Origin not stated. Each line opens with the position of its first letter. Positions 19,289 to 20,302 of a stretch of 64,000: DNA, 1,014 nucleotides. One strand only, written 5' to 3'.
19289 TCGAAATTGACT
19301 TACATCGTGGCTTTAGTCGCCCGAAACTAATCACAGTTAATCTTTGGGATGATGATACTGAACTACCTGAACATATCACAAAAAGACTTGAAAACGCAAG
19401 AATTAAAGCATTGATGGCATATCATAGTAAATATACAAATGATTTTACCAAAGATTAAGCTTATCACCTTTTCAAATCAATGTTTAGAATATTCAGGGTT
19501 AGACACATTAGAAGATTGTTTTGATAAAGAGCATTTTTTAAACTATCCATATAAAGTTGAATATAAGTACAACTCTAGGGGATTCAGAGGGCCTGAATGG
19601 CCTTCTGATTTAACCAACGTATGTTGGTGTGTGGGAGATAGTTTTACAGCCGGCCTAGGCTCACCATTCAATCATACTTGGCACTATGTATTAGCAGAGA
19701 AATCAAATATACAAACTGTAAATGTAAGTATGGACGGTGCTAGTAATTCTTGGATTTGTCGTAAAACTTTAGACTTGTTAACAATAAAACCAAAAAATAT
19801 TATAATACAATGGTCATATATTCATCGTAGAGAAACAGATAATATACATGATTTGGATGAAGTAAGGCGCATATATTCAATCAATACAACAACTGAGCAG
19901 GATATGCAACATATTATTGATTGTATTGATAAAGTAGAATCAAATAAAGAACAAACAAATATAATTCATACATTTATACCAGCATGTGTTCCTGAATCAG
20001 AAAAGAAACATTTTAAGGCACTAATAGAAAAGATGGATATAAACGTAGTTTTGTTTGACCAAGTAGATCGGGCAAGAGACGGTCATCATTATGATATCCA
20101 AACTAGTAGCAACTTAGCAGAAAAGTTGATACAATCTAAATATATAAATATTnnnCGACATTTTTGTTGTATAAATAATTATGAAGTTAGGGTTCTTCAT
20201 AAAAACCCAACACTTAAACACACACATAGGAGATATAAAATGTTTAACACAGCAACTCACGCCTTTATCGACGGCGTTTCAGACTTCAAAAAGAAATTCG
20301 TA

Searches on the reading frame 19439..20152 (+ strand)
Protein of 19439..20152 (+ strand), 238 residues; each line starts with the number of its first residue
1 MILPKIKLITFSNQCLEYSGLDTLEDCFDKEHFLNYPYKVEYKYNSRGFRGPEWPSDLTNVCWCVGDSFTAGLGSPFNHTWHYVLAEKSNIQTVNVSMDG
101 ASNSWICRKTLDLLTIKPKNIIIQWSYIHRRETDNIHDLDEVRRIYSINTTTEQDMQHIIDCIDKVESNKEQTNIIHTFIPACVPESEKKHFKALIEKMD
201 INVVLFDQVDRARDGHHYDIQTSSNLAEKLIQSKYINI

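Call 14: search_protein_families(library=pfam, proteins=[window:19439-20152:+], max_evalue=0.01)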
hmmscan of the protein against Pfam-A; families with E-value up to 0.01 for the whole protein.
window:19439-20152:+ (238 aa): 1 family
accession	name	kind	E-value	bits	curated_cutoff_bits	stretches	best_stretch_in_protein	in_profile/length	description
PF13472.12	Lipase_GDSL_2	-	0.0027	18.7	32.9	1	64-123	1-68/178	GDSL-like Lipase/Acylhydrolase family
